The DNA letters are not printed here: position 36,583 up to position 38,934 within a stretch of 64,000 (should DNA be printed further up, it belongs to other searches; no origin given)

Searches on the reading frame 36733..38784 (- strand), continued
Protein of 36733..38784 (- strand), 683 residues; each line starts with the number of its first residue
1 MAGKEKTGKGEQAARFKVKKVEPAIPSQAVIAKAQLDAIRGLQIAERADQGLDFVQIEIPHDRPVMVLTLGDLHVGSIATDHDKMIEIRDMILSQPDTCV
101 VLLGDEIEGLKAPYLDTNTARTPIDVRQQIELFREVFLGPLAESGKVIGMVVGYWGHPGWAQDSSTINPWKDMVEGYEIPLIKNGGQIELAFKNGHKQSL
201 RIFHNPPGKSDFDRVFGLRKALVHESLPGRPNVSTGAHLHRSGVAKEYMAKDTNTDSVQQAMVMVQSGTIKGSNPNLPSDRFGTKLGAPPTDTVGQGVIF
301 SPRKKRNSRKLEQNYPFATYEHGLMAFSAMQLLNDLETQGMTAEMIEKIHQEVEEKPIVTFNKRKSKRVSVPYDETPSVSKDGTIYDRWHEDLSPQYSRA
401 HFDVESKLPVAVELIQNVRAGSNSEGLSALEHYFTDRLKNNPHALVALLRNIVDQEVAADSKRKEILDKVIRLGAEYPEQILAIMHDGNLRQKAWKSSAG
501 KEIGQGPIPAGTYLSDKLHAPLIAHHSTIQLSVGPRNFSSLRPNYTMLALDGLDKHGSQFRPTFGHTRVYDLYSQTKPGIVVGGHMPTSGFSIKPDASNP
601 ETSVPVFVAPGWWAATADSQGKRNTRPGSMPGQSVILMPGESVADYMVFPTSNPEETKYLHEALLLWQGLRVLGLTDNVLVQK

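Call 34: search_protein_families(library=pfam, proteins=[P0264, P0265, P0268, P0269, P0277, P0278, P0282, P0301, P0276, P0303], max_evalue=0.01)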
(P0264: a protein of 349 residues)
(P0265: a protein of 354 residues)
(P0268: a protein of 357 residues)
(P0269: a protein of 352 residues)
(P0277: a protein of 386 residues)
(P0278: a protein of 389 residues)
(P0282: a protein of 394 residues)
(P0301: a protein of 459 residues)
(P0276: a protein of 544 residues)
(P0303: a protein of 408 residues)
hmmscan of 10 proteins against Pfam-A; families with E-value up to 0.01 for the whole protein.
P0264 (349 aa): 0 families

P0265 (354 aa): 0 families

P0268 (357 aa): 0 families

P0269 (352 aa): 0 families

P0277 (386 aa): 1 family
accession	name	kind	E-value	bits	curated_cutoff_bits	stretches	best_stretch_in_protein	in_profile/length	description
PF12850.12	Metallophos_2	-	0.00084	19.8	27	1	219-294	83-143/154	Calcineurin-like phosphoesterase superfamily domain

P0278 (389 aa): 2 families
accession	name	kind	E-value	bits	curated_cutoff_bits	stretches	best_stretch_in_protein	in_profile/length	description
PF00149.33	Metallophos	-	0.00018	22.4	21.5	1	145-315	3-190/191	Calcineurin-like phosphoesterase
PF17032.10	Zn_ribbon_15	-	0.0048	18.1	28.9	0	27-49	52-73/73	zinc-ribbon family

P0282 (394 aa): 3 families
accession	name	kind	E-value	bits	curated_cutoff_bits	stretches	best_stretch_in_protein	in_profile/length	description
PF13518.12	HTH_28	-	0.00075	20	25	1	12-44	4-36/52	Helix-turn-helix domain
PF08281.18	Sigma70_r4_2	-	0.0012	18.9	25.7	1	11-42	16-48/54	Sigma-70, region 4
PF12850.12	Metallophos_2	-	0.004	17.6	27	0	156-343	4-138/154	Calcineurin-like phosphoesterase superfamily domain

P0301 (459 aa): 0 families

P0276 (544 aa): 1 family
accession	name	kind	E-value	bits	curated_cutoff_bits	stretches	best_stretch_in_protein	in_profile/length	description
PF00149.33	Metallophos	-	0.0063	17.4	21.5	0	254-304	5-45/191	Calcineurin-like phosphoesterase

P0303 (408 aa): 1 family
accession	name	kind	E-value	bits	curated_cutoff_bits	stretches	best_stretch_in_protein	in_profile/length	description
PF00149.33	Metallophos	-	0.0063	17.4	21.5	0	141-306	6-190/191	Calcineurin-like phosphoesterase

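Call 38: find_related_loci(query=A1, collection=genome_contigs, flank=8000)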
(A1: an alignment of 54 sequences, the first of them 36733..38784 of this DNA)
Query A1 (683 aa) in genome_contigs; peptide patterns used: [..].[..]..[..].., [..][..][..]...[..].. (x = any residue, [..] = any of these).
302 stretches matched a pattern; 36 encode a relative of the query (tblastn E <= 1e-3); 36 distinct loci.
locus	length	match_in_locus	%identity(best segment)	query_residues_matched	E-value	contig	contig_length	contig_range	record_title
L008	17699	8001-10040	82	1-683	0e+0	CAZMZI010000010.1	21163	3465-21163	MAG TPA_asm: uncultured Pseudomonadales bacterium isolate SRP192515_co1_162 genome assembly, contig: NODE_2300_length_21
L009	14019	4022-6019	46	11-680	0e+0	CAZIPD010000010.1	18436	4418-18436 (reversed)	MAG TPA_asm: uncultured Pseudomonadales bacterium isolate SRP062349_co2_3 genome assembly, contig: NODE_1637_length_1843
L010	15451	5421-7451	44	16-680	0e+0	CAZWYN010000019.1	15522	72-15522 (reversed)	MAG TPA_asm: uncultured Pseudomonadales bacterium isolate SRP011637_co1_56 genome assembly, contig: NODE_1241_length_155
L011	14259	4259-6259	44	11-680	0e+0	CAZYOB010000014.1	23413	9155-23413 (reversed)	MAG TPA_asm: uncultured Pseudomonadales bacterium isolate SRP050083_co1_469 genome assembly, contig: NODE_834_length_234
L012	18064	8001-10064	43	16-680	0e+0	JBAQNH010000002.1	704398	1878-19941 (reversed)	MAG: Microgenomates group bacterium isolate MFD12002_ilm_asm_bin66 k127_42490, whole genome shotgun sequence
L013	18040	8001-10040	43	16-683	0e+0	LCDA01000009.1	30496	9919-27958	MAG: Candidatus Collierbacteria bacterium GW2011_GWA2_42_17 UV06_C0009, whole genome shotgun sequence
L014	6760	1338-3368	44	16-683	0e+0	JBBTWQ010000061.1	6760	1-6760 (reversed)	MAG: Patescibacteria group bacterium isolate H41-bin014_1 H41_bin014_1_000000000061, whole genome shotgun sequence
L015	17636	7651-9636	44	16-680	5e-179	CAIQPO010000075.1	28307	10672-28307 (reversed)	Candidatus Collierbacteria bacterium isolate LaPlata_bin-3582 genome assembly, contig: bin-3582:75/97, whole genome shot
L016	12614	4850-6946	41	16-683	3e-178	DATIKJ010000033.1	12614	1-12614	MAG TPA_asm: Spirochaetia bacterium isolate SMAG_U15715 k141_176852, whole genome shotgun sequence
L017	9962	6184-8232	43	9-680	3e-175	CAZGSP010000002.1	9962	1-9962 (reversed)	MAG TPA_asm: uncultured Pseudomonadales bacterium isolate binchicken_co169_192 genome assembly, contig: k99_434304, whol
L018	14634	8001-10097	42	15-683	2e-172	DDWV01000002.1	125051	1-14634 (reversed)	MAG TPA_asm: Candidatus Collierbacteria bacterium UBA2277 UBA2277_contig_4963, whole genome shotgun sequence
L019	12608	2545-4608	43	9-683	2e-169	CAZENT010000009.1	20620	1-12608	MAG TPA_asm: uncultured Pseudomonadales bacterium isolate SRP263991_co1_8 genome assembly, contig: NODE_3644_length_2062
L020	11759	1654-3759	40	16-680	7e-166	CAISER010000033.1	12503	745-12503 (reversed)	Candidatus Collierbacteria bacterium isolate LaPlata_bin-1578 genome assembly, contig: bin-1578:33/43, whole genome shot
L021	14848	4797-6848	40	16-683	9e-165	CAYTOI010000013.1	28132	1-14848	MAG TPA_asm: uncultured Pseudomonadales bacterium isolate SRP278252_co2_194 genome assembly, contig: NODE_3312_length_28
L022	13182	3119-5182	39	11-680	3e-162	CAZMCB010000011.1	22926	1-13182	MAG TPA_asm: uncultured Pseudomonadales bacterium isolate SRP263991_co7_276 genome assembly, contig: NODE_3450_length_22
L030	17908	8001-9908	40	55-679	7e-144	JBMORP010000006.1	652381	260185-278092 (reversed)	MAG: Patescibacteria group bacterium isolate Betzabe_MAG183 MAG183_6, whole genome shotgun sequence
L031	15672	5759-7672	39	58-683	2e-142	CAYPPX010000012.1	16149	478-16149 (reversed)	MAG TPA_asm: uncultured Pseudomonadales bacterium isolate SRP093185_co1_36 genome assembly, contig: NODE_2380_length_161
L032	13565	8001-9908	38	55-679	3e-139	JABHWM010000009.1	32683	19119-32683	MAG: Candidatus Paceibacterota bacterium isolate SI047_bin131 k141_362261, whole genome shotgun sequence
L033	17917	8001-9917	38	43-680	1e-136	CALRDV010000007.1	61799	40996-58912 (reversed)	MAG: Patescibacteria group bacterium isolate MsH-01oct19-133 genome assembly, contig: MsH-01oct19-C655, whole genome sho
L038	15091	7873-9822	37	38-679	1e-125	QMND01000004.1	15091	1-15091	MAG: Candidatus Shapirobacteria bacterium isolate B61_G2 B61_Guay2_scaffold_00725, whole genome shotgun sequence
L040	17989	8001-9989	49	12-677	0e+0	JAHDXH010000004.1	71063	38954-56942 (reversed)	MAG: Patescibacteria group bacterium isolate PAT3 NODE_967_length_71063_cov_6.512773, whole genome shotgun sequence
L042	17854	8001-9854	30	42-676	3e-67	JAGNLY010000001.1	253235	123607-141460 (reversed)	Candidatus Woesebacteria bacterium isolate Gw_Eff_bin_401 Gw_Eff_30_length_253235_cov_9.015519, whole genome shotgun seq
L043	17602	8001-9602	31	65-614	3e-77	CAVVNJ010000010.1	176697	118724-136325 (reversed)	MAG: Candidatus Woesebacteria bacterium isolate MFD05674.bin.2.125 genome assembly, contig: contig_74650, whole genome s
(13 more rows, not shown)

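Call 53: fold_search(model_id=the predicted structure, library=viral)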
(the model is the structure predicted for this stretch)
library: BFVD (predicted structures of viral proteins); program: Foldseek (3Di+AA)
matches with E <= 10: 277; with E <= 0.001: 47
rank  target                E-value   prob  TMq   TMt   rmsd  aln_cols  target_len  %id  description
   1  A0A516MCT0            7.3e-17  1.00  0.35  0.57   8.9       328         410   16  (no name in the UniProt tables at hand)
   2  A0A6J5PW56            2.6e-12  1.00  0.29  0.62   6.4       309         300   14  Calcineurin-like phosphoesterase domain, ApaH type [uncultured Caudovirales phage]
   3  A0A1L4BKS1            3.0e-11  1.00  0.31  0.72   5.3       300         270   18  (no name in the UniProt tables at hand)
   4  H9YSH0                1.1e-10  1.00  0.31  0.68   4.8       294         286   15  (no name in the UniProt tables at hand)
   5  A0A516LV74            1.5e-10  1.00  0.30  0.52   6.6       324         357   15  (no name in the UniProt tables at hand)
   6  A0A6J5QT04            2.8e-09  1.00  0.26  0.73   4.5       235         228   15  Calcineurin-like phosphoesterase domain, ApaH type (Fragment) [uncultured Caudovirales phage]
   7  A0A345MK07            2.7e-08  1.00  0.26  0.38   8.8       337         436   13  Putative metallophosphatase [Bacillus phage BSP38]
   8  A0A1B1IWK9            4.8e-08  1.00  0.26  0.57   7.3       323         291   14  (no name in the UniProt tables at hand)
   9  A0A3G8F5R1            5.7e-08  1.00  0.25  0.63  10.1       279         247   16  (no name in the UniProt tables at hand)
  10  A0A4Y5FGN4            7.6e-08  1.00  0.23  0.35   9.5       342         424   11  DNA polymerase [Lactobacillus phage 3-521]
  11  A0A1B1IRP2            2.8e-07  1.00  0.26  0.58   7.1       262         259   15  (no name in the UniProt tables at hand)
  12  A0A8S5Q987            7.9e-07  1.00  0.25  0.39   7.6       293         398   15  DNA polymerase II small subunit [Siphoviridae sp. ctfR912]
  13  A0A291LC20            1.5e-06  1.00  0.25  0.55   6.6       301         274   15  Metallo-dependent phosphatase [Caulobacter phage Lullwater]
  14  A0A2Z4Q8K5            1.5e-06  1.00  0.24  0.38   6.9       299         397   12  (no name in the UniProt tables at hand)
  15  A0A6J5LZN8            1.5e-06  1.00  0.24  0.33  10.0       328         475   14  Uncharacterized protein [uncultured Caudovirales phage]
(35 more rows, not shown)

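Call 59: find_related_loci(query=A1, collection=viral_contigs, flank=6000)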
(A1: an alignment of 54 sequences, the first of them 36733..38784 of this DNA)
Query A1 (683 aa) in viral_contigs; peptide patterns used: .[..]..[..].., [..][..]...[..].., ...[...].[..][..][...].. (x = any residue, [..] = any of these).
90 stretches matched a pattern, but none encodes a relative of the query by tblastn (E <= 1e-3).

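Call 70: search_protein_families(library=pfam, proteins=[L030:6621-7721:+, L030:9924-10553:+, L031:3691-5451:+, L032:7249-7695:+, L040:6682-7839:+, L043:9777-11249:+, L038:6496-7527:-, L042:7084-7635:-, L033:5687-7720:-, L014:584-1222:+], max_evalue=0.001)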
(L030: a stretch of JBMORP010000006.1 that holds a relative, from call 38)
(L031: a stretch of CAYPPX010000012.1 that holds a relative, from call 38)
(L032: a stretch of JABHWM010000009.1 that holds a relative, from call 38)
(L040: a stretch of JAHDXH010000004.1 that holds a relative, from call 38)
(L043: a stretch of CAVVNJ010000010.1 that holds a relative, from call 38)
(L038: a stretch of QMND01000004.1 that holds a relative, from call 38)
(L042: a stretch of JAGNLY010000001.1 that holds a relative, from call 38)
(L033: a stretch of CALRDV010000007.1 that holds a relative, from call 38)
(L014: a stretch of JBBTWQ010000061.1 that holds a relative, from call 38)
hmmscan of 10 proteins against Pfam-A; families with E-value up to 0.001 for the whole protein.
L030:6621-7721:+ (366 aa): 0 families

L030:9924-10553:+ (209 aa): 3 families
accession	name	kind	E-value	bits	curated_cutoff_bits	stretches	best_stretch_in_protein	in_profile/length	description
PF14681.12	UPRTase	-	1.1e-64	218.1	27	1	7-209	2-206/206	Uracil phosphoribosyltransferase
PF00156.33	Pribosyltran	-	6.3e-08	32.5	26.3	1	66-189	21-155/158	Phosphoribosyl transferase domain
PF24390.1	PRTase-CE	-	0.00041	20.7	27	1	114-187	103-173/253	PRTase-CE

L031:3691-5451:+ (586 aa): 0 families

L032:7249-7695:+ (148 aa): 2 families
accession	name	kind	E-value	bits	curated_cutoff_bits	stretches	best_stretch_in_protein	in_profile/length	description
PF00293.34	NUDIX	-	1.5e-17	64.3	21.1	1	11-125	5-122/134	NUDIX domain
PF14815.12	NUDIX_4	-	0.00039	20.6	35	1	13-124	2-100/113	NUDIX domain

L040:6682-7839:+ (385 aa): 1 family
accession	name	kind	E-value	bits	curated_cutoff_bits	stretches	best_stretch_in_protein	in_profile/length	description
PF13399.11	LytR_C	-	6.7e-08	33.8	22.2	1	293-341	1-47/86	LytR cell envelope-related transcriptional attenuator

L043:9777-11249:+ (490 aa): 3 families
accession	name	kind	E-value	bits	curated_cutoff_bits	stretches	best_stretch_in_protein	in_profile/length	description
PF00152.25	tRNA-synt_2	-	5.7e-89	298.7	25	1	153-485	1-307/308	tRNA synthetases class II (D, K and N)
PF01336.31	tRNA_anti-codon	-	5.1e-14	52.4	27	1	62-137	1-75/75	OB-fold nucleic acid binding domain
PF01409.25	tRNA-synt_2d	-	9.8e-06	25.7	19.8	0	246-278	105-137/246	tRNA synthetases class II core domain (F)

L038:6496-7527:- (343 aa): 2 families
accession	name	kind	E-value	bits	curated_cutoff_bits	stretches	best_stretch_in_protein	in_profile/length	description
PF02800.25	Gp_dh_C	-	1.2e-49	168.4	24.4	1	167-324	1-158/158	Glyceraldehyde 3-phosphate dehydrogenase, C-terminal domain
PF00044.30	Gp_dh_N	-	2.5e-31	108.4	31.7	1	5-114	1-100/101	Glyceraldehyde 3-phosphate dehydrogenase, NAD binding domain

L042:7084-7635:- (183 aa): 1 family
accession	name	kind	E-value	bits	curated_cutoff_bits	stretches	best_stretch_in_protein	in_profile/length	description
PF14066.11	DUF4256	-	3.7e-89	297.3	27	1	11-183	1-173/173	Protein of unknown function (DUF4256)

L033:5687-7720:- (677 aa): 1 family
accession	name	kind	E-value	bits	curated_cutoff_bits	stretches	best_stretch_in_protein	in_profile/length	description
PF01564.23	Spermine_synth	-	2.5e-05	24.4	22.9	1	516-627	47-152/186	Spermine/spermidine synthase domain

L014:584-1222:+ (212 aa): 0 families

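Call 72: list_cluster_members(proteins=[P0264, P0265, P0268, P0277, P0278, P0282, P0301, P0303, P0001, P0059])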
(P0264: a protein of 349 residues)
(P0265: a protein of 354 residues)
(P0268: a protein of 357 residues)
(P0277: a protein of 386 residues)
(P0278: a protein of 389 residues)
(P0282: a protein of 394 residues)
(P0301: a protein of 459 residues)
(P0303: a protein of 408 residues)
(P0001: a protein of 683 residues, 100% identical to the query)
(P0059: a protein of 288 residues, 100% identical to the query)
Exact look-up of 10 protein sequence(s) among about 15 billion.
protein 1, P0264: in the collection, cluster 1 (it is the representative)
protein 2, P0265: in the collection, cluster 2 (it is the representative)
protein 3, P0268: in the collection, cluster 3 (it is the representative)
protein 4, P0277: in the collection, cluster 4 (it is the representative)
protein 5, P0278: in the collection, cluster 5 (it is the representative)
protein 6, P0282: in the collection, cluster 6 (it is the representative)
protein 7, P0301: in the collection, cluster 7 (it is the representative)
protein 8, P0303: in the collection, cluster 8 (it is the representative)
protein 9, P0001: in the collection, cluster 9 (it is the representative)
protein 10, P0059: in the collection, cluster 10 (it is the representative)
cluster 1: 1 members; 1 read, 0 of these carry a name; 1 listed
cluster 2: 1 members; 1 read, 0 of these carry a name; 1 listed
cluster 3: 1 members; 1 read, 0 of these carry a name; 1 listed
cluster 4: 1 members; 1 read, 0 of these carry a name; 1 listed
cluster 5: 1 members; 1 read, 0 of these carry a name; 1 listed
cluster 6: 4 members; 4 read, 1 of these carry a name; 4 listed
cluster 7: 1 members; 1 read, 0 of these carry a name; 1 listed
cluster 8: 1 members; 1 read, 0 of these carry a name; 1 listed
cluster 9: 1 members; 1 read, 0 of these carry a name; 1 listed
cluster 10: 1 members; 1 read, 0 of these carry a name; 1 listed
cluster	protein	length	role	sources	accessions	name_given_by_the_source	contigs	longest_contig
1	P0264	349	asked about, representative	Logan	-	-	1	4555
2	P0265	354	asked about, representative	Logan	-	-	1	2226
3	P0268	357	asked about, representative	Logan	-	-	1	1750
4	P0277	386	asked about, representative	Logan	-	-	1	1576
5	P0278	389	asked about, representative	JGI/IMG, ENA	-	-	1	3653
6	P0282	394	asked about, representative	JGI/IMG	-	hypothetical protein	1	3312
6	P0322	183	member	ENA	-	-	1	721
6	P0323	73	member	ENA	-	-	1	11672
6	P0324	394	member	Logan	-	-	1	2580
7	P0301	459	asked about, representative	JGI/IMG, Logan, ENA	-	-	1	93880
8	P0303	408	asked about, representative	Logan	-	-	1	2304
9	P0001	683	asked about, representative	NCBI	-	-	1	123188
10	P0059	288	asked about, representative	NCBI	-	-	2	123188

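Call 80: find_encoding_contigs(protein=P0215, flank=4000, max_places=2)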
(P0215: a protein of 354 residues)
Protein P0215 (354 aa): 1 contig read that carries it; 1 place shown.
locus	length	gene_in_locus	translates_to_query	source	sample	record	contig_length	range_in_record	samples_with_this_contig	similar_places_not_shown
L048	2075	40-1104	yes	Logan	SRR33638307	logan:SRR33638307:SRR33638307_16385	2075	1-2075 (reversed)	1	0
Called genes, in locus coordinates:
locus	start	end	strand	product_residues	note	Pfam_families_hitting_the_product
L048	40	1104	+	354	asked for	-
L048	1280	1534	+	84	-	PF12728:HTH_17, PF00376:MerR (weak), PF13411:MerR_1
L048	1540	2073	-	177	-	?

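Call 81: find_encoding_contigs(protein=P0301, flank=8000, max_places=1)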
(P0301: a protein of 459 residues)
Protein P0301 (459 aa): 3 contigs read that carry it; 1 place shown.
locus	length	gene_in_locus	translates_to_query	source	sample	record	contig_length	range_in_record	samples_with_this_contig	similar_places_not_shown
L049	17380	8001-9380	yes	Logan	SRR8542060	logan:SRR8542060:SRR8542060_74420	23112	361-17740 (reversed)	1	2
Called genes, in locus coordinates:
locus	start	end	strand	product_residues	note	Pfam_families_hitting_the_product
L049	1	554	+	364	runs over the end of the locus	PF04055:Radical_SAM, PF13186:SPASM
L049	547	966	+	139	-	-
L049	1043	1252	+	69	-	-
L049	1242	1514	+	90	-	-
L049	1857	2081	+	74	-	PF12728:HTH_17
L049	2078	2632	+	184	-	-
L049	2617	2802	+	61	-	-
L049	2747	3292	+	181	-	-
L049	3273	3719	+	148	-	-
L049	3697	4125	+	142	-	-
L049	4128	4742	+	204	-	PF04266:ASCH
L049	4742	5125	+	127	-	-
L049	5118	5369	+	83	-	-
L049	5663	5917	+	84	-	-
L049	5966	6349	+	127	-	-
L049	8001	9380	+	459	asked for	-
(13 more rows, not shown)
